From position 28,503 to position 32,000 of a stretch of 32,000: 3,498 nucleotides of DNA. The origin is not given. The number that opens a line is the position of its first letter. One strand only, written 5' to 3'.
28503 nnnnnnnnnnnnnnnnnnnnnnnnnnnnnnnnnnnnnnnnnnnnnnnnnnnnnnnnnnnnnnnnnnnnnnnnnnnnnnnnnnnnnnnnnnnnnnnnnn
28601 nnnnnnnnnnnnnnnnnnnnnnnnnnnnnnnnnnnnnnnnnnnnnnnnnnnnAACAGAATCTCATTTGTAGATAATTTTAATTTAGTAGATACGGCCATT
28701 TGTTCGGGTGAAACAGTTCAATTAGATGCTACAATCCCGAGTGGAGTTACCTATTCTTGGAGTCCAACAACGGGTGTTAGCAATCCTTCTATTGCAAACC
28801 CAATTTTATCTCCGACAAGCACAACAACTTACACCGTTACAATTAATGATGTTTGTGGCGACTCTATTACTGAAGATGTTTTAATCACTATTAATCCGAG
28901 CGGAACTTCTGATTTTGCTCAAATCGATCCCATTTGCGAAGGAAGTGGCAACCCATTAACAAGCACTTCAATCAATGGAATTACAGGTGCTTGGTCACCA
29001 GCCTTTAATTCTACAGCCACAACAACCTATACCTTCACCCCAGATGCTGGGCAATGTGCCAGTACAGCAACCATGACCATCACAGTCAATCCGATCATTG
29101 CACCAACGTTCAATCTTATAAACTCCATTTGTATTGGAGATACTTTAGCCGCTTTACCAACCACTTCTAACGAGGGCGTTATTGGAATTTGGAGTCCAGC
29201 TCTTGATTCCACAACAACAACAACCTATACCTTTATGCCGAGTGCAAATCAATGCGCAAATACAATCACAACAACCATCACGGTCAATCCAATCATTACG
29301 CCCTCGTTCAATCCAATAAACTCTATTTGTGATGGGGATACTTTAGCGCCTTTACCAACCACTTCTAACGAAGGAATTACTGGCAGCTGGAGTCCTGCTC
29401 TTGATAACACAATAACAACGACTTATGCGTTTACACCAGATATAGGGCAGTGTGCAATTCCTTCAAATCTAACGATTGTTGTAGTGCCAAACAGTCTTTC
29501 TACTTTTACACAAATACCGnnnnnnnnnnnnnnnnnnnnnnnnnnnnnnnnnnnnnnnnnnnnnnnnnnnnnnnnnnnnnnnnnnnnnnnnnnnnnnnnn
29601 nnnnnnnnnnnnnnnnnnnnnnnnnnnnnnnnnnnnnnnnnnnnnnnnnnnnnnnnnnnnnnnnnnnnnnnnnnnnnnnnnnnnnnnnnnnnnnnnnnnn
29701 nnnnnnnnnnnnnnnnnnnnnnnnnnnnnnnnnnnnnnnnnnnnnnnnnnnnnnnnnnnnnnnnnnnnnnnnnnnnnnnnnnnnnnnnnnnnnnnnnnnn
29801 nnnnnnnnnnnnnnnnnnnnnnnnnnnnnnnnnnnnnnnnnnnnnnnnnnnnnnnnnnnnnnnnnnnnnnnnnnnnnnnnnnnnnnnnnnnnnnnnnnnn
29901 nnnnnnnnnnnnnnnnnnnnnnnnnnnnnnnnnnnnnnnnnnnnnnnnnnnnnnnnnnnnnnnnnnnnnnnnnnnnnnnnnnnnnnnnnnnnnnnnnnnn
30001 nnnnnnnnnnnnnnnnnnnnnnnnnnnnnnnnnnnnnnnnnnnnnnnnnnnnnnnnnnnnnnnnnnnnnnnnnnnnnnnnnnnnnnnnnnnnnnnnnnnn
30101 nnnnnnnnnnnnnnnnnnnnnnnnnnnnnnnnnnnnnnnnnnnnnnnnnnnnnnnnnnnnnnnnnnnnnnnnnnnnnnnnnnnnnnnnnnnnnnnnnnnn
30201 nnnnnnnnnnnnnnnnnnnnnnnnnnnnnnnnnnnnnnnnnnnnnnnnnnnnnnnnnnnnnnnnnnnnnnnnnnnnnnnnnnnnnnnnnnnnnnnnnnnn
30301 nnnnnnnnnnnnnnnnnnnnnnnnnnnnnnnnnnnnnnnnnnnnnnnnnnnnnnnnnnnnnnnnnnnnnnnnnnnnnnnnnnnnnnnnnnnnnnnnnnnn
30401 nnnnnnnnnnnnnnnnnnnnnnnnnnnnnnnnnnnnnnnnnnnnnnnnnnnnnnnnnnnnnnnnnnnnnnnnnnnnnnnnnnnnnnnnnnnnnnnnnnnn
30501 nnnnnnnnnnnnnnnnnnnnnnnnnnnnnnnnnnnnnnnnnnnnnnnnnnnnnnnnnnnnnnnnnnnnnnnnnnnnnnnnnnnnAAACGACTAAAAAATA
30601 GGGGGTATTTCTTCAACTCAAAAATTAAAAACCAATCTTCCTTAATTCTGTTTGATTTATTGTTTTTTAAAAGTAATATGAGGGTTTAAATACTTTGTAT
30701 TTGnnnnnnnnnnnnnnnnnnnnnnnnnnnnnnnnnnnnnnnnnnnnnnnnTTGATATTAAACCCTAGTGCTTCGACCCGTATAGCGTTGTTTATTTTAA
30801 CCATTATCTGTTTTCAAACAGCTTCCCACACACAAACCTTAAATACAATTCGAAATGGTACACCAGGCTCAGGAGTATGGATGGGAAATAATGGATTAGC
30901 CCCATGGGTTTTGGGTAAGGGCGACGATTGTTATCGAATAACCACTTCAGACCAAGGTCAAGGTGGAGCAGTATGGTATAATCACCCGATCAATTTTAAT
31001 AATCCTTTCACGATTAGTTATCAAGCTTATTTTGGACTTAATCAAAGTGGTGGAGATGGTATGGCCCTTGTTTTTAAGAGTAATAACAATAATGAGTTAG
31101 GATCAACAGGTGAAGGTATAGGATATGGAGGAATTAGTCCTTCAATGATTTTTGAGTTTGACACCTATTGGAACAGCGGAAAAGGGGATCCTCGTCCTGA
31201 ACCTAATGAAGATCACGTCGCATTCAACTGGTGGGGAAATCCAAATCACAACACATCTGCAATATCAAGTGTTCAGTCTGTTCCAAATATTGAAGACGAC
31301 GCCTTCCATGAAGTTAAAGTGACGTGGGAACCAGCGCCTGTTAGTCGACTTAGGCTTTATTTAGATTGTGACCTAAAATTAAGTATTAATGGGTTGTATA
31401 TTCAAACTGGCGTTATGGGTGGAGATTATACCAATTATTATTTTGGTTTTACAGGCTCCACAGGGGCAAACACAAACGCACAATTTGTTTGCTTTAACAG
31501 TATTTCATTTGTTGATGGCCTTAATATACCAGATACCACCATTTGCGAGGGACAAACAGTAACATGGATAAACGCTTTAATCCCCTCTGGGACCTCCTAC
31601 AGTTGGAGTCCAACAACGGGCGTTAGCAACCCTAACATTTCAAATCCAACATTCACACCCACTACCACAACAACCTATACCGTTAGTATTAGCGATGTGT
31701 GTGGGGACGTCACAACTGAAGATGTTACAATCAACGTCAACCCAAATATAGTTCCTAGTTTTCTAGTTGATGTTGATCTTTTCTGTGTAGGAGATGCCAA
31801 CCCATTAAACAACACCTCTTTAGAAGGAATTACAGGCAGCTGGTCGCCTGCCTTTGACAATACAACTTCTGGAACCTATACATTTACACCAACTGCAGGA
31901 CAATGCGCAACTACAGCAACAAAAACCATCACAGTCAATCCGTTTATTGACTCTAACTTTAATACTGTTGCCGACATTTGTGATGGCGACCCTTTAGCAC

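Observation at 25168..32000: Tandem array of three T9SS-secreted 'lectin head on a common stalk' surface proteins with different head types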

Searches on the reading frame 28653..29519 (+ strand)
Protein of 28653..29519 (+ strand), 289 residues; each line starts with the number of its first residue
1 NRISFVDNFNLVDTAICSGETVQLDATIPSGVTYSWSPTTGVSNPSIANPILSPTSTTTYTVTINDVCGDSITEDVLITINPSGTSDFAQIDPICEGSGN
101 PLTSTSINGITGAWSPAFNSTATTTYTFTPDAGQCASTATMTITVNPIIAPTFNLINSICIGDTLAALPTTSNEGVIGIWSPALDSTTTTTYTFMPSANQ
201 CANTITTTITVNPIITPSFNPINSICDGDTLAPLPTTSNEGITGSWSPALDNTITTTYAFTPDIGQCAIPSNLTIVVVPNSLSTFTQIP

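Call 58: predict_structure(alignment_id=A3)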
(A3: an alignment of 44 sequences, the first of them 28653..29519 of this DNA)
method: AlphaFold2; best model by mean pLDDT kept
length: 289 residues; sequences in the alignment: 44
mean_pLDDT: 90.0   pTM: 0.59
mean pLDDT of the five models: 90.0, 90.0, 89.7, 89.6, 89.4
residues with pLDDT >= 90: 204; 70-90: 68; 50-70: 8; < 50: 9
segments of 3 or more residues with pLDDT < 50: 283-289
pLDDT, mean of each block of 10 residues (from residue 1): 60 89 90 93 94 93 90 92 90 94 94 96 96 90 95 91 89 96 91 93 94 93 88 93 95 93 93 90 48
secondary structure, 60 per line:
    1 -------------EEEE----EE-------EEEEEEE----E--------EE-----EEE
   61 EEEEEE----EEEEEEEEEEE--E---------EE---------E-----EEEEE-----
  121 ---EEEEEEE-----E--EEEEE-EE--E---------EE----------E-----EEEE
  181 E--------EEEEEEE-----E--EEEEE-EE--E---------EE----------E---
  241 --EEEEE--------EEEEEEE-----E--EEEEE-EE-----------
elements in order: E14-17 E31-37 E58-66 E71-81 E111-115 E124-130 E139-143 E177-181 E190-196 E205-209 E243-247 E256-262 E271-275

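Call 60: fold_search(model_id=the predicted structure, library=pdb)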
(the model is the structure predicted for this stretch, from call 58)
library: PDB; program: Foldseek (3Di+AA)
matches with E <= 10: 1386; with E <= 0.001: 81
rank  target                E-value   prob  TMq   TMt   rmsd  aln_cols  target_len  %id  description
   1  9fly_A                4.4e-09  1.00  0.48  0.21   8.5       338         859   20  CryoEM structure of the base (4151-5009) in the grappling hook protein A (GhpA) in the bacterium Aureispira sp. CCB-QB (released 2024-10-16)
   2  9flu_A                6.6e-09  1.00  0.46  0.42   8.7       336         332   17  CryoEM structure of the fragment-1 (3402-3733) in the grappling hook protein A (GhpA) in the bacterium Aureispira sp.  (released 2024-10-16)
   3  9flp_A                1.2e-08  1.00  0.46  0.19   8.9       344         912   17  CryoEM structure of the neck (1403-2314) in the grappling hook protein A (GhpA) in the bacterium Aureispira sp. CCB-QB (released 2024-10-16)
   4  9fls_A                2.8e-08  1.00  0.48  0.43   9.2       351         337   17  CryoEM structure of the fragment-3 (2061-2397) in the grappling hook protein A (GhpA) in the bacterium Aureispira sp.  (released 2024-10-16)
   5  9flv_A                2.9e-08  1.00  0.51  0.39   7.7       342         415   20  CryoEM structure of the fragment-5 (2393-2807) in the grappling hook protein A (GhpA) in the bacterium Aureispira sp.  (released 2024-10-16)
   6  9flw_A                9.0e-08  1.00  0.41  0.27  10.2       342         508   19  CryoEM structure of the fragment-6 (3571-4078) in the grappling hook protein A (GhpA) in the bacterium Aureispira sp.  (released 2024-10-16)
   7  9ba4_A                3.4e-07  1.00  0.26  0.11  24.9       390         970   13  Full-length cross-linked Contactin 2 (CNTN2) (released 2024-07-17)
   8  7ol2_A                2.8e-06  1.00  0.22  0.14  20.7       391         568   11  Crystal structure of mouse contactin 1 immunoglobulin domains (released 2022-12-14)
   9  8a0y_A                4.0e-06  1.00  0.24  0.15  24.4       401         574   14  Crystal structure of mouse contactin 2 immunoglobulin domains (released 2023-11-01)
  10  8dfq_B                4.0e-06  1.00  0.22  0.17  17.6       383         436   12  Ectodomain of full-length KIT(T417I,delta418-419)-SCF dimers (released 2023-03-29)
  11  3dmk_A                6.1e-06  1.00  0.29  0.15  24.7       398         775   12  Crystal structure of Down Syndrome Cell Adhesion Molecule (DSCAM) isoform 1.30.30, N-terminal eight Ig domains (released 2008-10-07)
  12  1bih_A                6.8e-06  1.00  0.28  0.22  43.8       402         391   10  CRYSTAL STRUCTURE OF THE INSECT IMMUNE PROTEIN HEMOLIN: A NEW DOMAIN ARRANGEMENT WITH IMPLICATIONS FOR HOMOPHILIC ADHE (released 1998-10-14)
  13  6iaa_A                1.3e-05  1.00  0.34  0.15  15.2       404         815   14  hRobo2 ectodomain (released 2019-03-13)
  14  4l3a_A                2.3e-05  1.00  0.34  0.23  10.4       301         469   12  Crystal structure of Internalin K (InlK) from Listeria monocytogenes (released 2013-08-28)
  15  6dle_A                2.8e-05  1.00  0.29  0.31  12.7       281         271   12  Crystal structure of IgLON5 homodimer (released 2019-04-10)
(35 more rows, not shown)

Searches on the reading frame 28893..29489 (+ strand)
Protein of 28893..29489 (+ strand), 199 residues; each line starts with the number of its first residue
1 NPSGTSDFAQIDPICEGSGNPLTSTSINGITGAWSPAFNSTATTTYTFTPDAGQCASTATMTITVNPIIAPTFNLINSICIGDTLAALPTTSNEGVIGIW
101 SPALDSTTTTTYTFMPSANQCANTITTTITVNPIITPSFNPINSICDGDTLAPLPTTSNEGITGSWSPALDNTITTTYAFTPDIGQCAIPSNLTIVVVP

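Call 38: search_protein_families(library=pfam, proteins=[window:28893-29489:+], max_evalue=1)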
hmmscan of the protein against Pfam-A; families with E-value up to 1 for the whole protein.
seq(199 aa): 3 families
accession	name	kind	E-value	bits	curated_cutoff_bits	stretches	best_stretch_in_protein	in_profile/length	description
PF18692.7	DUF5640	-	0.013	15.8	28.5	0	29-55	2-25/85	Family of unknown function (DUF5640)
PF10604.15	Polyketide_cyc2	-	0.16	12.7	27.4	0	42-72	87-117/142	Polyketide cyclase / dehydrase and lipid transport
PF23328.1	Sha_B_N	-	0.16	12.6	24.4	0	110-125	46-61/62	Shavenoid isoform B N-terminal domain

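Call 53: search_solved_structures(query=window:28893-29489:+, max_evalue=1, show_alignments=1)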
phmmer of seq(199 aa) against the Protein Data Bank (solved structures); distinct sequences matched with E-value up to 1: 1.
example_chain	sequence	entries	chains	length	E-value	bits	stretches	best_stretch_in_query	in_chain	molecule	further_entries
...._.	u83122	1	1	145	0.012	19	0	142-168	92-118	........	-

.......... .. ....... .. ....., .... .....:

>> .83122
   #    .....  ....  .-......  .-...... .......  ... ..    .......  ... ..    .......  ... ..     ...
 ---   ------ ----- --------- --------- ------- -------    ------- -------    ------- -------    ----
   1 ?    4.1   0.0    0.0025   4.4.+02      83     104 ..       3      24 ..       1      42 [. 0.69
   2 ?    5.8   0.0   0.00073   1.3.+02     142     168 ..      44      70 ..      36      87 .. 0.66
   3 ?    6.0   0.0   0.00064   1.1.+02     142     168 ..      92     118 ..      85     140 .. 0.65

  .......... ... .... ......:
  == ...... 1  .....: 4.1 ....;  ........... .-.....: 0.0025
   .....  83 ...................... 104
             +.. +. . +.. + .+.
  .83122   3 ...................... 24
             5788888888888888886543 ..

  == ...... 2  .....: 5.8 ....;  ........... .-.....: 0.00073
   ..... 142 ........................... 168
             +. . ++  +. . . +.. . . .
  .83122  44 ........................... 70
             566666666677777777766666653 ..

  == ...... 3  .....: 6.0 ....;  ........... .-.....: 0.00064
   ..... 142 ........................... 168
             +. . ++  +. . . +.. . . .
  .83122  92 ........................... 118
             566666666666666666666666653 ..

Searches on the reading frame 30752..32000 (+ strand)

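Call 6: search_protein_families(library=pfam, proteins=[window:30752-32000:+], max_evalue=0.01)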
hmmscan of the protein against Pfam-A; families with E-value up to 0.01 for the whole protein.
window:30752-32000:+ (416 aa): 3 families
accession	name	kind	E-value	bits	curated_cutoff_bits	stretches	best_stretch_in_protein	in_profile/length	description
PF18483.9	Lectin_L-type_dom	-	6e-43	147.6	78.3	1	57-250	21-215/215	Legume lectin beta-barrel domain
PF00139.26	Lectin_legB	-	0.00045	20.2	26.3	1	62-246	32-229/250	Legume lectin domain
PF19081.6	Ig_7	-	0.0039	17.9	27.3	1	261-331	9-84/84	Ig-like domain CHU_C associated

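Call 7: search_protein_families(library=ncbifam, proteins=[window:30752-32000:+], max_evalue=0.01)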
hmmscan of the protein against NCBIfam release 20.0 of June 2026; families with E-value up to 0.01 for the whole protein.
window:30752-32000:+ (416 aa): 0 families

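Call 32: find_homologous_proteins(query=window:30752-32000:+, max_evalue=1e-10)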
Query window:30752-32000:+ (416 aa): 893 proteins with E <= 1e-10 among 5854 candidates; the best 120 are listed.
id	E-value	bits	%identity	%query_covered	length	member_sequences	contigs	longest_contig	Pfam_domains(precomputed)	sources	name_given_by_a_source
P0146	0.0e+0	1080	98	100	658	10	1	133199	PF18483.9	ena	-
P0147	4.4e-220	749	75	100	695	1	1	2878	PF13573.13,PF13585.13,PF18483.9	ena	-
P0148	3.3e-139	483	50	87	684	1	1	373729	PF18483.9,PF00139.27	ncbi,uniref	ncbi:L-type lectin-domain containing protein, partial [Winogradskyella tangerina]|uniref:L-type lect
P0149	7.5e-132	458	43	97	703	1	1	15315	PF18483.9,PF00139.27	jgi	-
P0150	7.3e-131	455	55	22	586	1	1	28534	PF09244.18,PF18022.9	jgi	jgi:serine protease inhibitor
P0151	1.3e-127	444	46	37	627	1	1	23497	PF10604.16,PF25850.1,PF06001.19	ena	-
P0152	6.9e-125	435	41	37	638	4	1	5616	PF14653.12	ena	-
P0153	4.3e-116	406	46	38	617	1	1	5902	PF06457.16,PF06001.19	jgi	jgi:hypothetical protein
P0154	6.7e-116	406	41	37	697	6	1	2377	PF18141.8,PF13585.13,PF05650.17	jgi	jgi:gliding motility-associated-like protein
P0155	1.1e-113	399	58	17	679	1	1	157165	PF10604.16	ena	-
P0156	2.8e-113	397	57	23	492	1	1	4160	-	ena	-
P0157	4.0e-113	397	48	98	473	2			PF18483.9,PF03388.21,PF00139.27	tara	tara:strand:+ start:1456 stop:2877 length:1422 start_codon:yes stop_codon:yes gene_type:complete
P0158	1.3e-112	395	58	23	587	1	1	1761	PF26689.1,PF22067.3,PF21172.4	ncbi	ncbi:hypothetical protein ACSVH6_13555, partial [Flavobacterium sp. XGLA_31]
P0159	5.7e-112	393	48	87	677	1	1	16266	PF13585.13,PF18483.9,PF00139.27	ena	-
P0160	5.7e-112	393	49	86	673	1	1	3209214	PF13585.13,PF18483.9,PF00139.27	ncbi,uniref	ncbi:lectin-like domain-containing protein [Robiginitalea sp. IMCC43444]|uniref:lectin-like domain-c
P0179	8.1e-107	376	48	87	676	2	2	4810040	PF13585.13,PF18483.9,PF00139.27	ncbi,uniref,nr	ncbi:lectin-like domain-containing protein [Winogradskyella forsetii]|uniref:lectin-like domain-cont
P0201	8.4e-99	350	48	87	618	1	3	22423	PF13573.13,PF13585.13,PF18483.9,PF03388.21,PF00139.27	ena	-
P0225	1.2e-91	326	43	86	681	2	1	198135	PF13573.13,PF13585.13,PF18483.9,PF00139.27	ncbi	ncbi:MAG: T9SS type B sorting domain-containing protein [Bacteroidota bacterium]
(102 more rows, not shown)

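Call 33: find_encoding_contigs(protein=P0146, flank=10000, max_places=3)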
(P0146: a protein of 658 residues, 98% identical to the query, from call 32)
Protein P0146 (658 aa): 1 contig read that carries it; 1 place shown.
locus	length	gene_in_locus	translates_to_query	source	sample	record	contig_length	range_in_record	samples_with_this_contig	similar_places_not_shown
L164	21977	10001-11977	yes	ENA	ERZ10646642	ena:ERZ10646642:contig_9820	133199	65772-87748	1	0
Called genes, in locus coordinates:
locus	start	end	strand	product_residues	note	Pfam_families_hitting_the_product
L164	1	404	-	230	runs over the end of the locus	PF18912:DZR_2 (weak), PF00156:Pribosyltran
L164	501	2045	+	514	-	PF28494:GlyRS_ins_1, PF00587:tRNA-synt_2b, PF03129:HGTP_anticodon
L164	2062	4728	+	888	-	PF19081:Ig_7, PF13585:CHU_C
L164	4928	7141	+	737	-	PF18483:Lectin_L-type_dom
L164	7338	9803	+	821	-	PF14653:IGFL (faint), PF13585:CHU_C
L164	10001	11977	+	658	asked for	PF18483:Lectin_L-type_dom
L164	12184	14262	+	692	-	PF13585:CHU_C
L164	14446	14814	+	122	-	-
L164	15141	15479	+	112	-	-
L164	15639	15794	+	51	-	-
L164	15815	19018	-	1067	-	-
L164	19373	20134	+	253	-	PF03372:Exo_endo_phos, PF14529:Exo_endo_phos_2 (faint)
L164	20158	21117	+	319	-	PF25450:Rab11-FIP3 (faint), PF02183:HALZ (weak), PF00691:OmpA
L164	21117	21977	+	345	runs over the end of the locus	PF00248:Aldo_ket_red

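Call 38: search_protein_families(library=pfam, proteins=[L164:15815-19036:-], max_evalue=1)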
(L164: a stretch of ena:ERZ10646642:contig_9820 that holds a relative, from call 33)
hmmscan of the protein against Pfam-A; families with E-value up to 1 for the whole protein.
L164:15815-19036:- (1073 aa): 1 family
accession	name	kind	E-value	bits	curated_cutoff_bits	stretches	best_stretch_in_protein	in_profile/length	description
PF17210.9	SdrD_B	-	0.11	13.1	29.7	1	754-775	4-25/112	SdrD B-like domain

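Call 71: find_encoding_contigs(protein=P0179, flank=8000, max_places=1)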
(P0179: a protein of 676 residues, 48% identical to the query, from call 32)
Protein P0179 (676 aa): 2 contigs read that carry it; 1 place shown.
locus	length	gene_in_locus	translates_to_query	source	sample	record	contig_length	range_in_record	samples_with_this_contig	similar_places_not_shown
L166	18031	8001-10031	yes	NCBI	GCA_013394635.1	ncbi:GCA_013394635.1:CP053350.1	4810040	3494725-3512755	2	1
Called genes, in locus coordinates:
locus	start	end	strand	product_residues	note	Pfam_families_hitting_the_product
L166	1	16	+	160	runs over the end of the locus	PF02631:RecX_HTH2, PF21981:RecX_HTH3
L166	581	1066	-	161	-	PF20351:DUF6646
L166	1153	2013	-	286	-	PF13621:Cupin_8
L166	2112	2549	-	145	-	-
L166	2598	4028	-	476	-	PF01145:Band_7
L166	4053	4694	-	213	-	-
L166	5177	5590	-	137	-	PF09413:DUF2007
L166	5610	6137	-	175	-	-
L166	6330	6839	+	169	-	PF11188:DUF2975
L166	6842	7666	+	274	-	PF11188:DUF2975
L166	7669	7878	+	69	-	PF13443:HTH_26, PF01381:HTH_3 (weak)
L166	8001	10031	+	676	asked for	PF00139:Lectin_legB, PF18483:Lectin_L-type_dom, PF13585:CHU_C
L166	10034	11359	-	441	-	PF00817:IMS, PF11799:IMS_C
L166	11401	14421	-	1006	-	PF02811:PHP, PF07733:DNA_pol3_alpha, PF17657:DNA_pol3_finger, PF14579:HHH_6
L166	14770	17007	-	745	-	PF01734:Patatin, PF19143:Omp85_2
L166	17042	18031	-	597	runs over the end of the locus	PF01541:GIY-YIG, PF27096:UvrC_M, PF22920:UvrC_RNaseH, PF08459:UvrC_RNaseH_dom, PF12826:HHH_2 (weak), PF14520:HHH_5 (weak)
